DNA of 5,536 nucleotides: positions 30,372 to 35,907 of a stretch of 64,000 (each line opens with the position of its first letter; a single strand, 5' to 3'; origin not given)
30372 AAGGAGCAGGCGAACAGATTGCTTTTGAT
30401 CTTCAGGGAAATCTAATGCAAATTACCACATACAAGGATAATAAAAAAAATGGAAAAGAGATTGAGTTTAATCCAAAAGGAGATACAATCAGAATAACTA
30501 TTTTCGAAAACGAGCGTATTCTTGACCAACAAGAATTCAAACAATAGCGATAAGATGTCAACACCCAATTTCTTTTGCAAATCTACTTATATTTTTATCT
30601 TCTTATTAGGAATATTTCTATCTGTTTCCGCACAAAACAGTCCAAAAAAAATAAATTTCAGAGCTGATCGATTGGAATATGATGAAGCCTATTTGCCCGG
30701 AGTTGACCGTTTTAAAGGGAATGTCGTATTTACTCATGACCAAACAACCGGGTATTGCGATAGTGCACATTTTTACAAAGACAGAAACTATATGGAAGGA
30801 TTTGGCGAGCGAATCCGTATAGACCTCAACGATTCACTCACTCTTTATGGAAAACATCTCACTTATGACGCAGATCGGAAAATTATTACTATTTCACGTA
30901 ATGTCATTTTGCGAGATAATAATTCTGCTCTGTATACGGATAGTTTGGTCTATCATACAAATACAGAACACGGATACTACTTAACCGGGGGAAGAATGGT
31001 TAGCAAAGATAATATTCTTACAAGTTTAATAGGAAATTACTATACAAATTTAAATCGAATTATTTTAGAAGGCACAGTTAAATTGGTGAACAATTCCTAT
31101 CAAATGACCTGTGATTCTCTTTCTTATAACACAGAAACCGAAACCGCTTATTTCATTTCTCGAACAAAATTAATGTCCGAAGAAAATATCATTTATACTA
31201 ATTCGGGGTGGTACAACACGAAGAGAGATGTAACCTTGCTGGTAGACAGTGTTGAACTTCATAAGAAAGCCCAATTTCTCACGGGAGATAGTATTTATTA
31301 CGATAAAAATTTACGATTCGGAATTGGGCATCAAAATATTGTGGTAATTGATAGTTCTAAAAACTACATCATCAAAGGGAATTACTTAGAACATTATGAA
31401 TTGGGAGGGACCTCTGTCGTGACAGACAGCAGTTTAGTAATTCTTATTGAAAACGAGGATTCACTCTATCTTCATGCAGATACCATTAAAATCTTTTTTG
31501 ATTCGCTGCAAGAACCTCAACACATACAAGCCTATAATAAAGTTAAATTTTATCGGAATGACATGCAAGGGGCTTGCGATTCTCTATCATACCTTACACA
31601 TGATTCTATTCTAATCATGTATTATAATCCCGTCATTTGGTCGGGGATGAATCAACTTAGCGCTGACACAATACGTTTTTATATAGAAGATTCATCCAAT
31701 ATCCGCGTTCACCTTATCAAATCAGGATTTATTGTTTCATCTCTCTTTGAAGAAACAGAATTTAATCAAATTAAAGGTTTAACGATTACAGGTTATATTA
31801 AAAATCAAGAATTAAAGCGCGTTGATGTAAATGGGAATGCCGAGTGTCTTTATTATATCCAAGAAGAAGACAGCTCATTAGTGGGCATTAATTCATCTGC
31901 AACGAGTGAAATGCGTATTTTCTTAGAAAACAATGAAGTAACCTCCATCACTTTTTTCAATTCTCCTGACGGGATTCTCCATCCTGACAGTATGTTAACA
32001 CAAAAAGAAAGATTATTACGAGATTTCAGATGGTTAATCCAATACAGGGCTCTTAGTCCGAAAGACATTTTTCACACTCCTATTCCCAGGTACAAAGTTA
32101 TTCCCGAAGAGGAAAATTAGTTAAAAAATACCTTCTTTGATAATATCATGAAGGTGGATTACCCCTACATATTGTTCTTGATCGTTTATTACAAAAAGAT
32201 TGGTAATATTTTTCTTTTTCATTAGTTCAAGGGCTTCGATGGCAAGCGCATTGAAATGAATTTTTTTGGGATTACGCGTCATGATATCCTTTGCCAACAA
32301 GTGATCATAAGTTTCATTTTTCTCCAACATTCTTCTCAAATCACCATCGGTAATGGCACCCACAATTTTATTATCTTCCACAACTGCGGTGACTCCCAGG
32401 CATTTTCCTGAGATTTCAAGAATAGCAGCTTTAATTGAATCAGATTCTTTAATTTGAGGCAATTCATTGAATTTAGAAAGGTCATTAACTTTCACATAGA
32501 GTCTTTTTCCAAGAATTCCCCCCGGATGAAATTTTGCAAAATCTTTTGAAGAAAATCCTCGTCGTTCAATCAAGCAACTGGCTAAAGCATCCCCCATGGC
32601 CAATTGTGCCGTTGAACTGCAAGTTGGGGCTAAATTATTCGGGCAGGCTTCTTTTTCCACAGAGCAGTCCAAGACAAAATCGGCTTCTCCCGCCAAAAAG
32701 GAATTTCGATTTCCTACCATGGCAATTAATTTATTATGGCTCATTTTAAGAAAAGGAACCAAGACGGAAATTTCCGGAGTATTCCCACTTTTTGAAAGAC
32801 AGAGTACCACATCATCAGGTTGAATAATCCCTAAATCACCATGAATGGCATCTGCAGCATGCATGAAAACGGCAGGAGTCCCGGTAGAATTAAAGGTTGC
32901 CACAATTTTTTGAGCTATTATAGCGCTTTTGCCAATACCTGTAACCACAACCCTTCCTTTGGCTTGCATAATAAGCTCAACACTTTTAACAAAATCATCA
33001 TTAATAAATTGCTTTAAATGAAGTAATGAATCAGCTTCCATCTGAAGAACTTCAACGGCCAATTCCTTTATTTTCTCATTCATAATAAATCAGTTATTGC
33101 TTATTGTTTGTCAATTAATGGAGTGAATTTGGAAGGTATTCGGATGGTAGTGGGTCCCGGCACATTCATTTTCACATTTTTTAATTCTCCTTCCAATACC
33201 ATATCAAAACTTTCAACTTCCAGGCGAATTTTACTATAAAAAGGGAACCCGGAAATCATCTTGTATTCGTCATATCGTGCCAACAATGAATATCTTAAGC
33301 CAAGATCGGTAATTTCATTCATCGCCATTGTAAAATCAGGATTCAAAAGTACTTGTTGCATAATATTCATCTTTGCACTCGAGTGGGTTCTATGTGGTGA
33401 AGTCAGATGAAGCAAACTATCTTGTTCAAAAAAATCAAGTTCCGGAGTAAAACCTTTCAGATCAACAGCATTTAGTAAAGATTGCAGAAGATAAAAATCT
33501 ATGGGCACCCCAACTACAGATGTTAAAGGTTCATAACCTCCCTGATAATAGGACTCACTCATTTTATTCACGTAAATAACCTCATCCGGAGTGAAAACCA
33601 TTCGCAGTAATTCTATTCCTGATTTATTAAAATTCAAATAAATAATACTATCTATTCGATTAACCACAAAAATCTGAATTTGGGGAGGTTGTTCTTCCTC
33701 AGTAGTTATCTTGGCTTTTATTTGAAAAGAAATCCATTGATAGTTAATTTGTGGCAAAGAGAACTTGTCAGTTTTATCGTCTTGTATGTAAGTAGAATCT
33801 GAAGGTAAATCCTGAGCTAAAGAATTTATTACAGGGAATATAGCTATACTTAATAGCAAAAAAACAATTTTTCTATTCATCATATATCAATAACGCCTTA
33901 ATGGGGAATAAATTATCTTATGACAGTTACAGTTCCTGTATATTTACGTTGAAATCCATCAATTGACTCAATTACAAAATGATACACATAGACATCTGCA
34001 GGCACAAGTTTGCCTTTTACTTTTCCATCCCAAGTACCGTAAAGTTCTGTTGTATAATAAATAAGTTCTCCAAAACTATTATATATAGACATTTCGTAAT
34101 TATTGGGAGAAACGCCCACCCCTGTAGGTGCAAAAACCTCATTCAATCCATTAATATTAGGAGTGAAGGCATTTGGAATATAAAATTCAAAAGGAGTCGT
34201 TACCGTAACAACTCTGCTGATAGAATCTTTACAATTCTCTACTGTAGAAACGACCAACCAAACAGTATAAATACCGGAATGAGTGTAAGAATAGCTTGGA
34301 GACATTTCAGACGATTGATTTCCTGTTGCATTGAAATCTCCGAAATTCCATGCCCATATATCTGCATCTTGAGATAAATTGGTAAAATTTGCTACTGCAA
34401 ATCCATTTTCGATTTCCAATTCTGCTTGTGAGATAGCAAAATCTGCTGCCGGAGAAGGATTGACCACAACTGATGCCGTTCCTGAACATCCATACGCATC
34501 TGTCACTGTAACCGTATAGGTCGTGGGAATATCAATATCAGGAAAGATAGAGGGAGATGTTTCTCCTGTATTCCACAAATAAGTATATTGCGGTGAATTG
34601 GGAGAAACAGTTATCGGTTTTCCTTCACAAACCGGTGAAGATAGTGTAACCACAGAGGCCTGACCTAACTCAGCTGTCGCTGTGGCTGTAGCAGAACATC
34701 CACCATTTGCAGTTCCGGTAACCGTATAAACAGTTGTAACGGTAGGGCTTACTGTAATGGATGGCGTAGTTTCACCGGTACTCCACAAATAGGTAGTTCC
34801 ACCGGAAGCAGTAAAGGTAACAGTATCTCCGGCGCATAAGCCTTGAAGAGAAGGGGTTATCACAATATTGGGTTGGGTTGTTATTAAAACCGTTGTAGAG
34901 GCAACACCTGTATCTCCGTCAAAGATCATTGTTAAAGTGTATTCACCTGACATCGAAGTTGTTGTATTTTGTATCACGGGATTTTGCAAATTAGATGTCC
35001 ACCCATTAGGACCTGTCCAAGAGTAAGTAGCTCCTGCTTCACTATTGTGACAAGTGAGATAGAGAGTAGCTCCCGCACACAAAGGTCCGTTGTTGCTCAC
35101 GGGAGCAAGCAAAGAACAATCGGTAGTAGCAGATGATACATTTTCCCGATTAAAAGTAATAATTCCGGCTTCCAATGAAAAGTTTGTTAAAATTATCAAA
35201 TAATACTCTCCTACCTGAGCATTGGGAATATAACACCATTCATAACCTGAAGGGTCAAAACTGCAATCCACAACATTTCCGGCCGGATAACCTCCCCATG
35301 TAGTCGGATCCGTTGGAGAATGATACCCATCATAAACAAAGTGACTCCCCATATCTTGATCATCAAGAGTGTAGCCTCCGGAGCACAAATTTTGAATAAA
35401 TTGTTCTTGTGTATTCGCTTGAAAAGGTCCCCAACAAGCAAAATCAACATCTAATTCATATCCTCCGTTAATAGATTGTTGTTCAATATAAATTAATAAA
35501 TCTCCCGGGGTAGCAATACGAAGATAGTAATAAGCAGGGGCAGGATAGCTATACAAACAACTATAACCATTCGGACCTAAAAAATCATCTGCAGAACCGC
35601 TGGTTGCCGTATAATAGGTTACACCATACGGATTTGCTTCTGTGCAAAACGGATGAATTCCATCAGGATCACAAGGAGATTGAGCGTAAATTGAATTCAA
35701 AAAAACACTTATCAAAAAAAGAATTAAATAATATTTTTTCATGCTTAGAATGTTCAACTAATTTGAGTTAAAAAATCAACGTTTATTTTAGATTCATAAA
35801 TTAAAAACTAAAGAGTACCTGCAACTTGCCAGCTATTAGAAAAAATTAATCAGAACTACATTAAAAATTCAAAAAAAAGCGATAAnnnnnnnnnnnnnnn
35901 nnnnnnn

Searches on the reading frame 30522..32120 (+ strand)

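Call 85: search_protein_families(library=pfam, proteins=[window:30522-32120:+], max_evalue=0.00001)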
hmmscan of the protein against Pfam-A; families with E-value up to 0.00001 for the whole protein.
window:30522-32120:+ (532 aa): 2 families
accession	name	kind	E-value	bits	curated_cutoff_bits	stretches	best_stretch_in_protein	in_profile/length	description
PF13100.11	OstA_2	-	8e-41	139.7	21.2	1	47-198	8-158/158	OstA-like protein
PF03968.19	LptD_N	-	3.1e-14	53.6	20.4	0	314-389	28-110/113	LptA/(LptD N-terminal domain) LPS transport protein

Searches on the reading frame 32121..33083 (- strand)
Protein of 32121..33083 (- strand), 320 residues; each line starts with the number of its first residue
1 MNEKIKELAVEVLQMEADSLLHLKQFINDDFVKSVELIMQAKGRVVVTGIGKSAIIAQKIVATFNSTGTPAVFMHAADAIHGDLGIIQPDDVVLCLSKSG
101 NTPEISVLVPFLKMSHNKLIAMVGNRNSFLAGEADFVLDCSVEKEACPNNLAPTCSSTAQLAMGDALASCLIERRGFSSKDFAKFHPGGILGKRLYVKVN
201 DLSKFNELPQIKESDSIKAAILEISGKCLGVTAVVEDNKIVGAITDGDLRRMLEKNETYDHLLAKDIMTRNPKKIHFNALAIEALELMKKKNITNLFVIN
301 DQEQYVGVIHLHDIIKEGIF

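Call 84: search_protein_families(library=pfam, proteins=[window:32121-33083:-], max_evalue=0.00001)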
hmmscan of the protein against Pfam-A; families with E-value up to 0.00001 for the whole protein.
window:32121-33083:- (320 aa): 2 families
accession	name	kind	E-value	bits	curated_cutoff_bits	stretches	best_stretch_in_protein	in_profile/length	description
PF01380.27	SIS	-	3.3e-25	88.8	25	1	38-168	2-129/131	SIS domain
PF00571.33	CBS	-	1.8e-19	70.2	24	1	264-317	1-54/57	CBS domain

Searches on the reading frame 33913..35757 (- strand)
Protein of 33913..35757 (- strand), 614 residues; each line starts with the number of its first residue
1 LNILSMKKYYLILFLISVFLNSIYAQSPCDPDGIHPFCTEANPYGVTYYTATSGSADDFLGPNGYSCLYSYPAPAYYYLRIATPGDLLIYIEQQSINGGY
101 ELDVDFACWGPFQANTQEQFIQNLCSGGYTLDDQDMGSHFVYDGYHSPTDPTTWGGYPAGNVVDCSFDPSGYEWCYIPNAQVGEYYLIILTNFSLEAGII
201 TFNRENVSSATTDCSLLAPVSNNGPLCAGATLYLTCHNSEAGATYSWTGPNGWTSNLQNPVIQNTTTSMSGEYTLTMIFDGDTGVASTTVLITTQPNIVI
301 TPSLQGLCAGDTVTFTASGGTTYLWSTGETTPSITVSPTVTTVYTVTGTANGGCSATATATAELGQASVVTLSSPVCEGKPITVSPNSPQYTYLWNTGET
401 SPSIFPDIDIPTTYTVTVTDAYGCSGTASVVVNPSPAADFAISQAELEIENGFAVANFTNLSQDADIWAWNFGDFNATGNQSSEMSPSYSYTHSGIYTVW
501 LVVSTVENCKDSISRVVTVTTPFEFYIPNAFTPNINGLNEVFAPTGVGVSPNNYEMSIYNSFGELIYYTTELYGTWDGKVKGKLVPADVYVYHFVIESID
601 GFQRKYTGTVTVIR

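Call 85: search_protein_families(library=pfam, proteins=[window:33913-35757:-], max_evalue=0.00001)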
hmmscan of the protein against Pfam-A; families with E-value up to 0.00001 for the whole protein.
window:33913-35757:- (614 aa): 3 families
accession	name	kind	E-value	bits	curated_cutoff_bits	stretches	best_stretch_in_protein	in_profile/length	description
PF13585.12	CHU_C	-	1.7e-11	44.5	27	1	527-611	3-85/86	CHU_C Type IX secretion signal domain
PF18911.6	PKD_4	-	1.7e-08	34.8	27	1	435-519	3-83/85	PKD domain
PF00801.26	PKD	-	4.5e-08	33.4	23.5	0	299-368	3-73/80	PKD domain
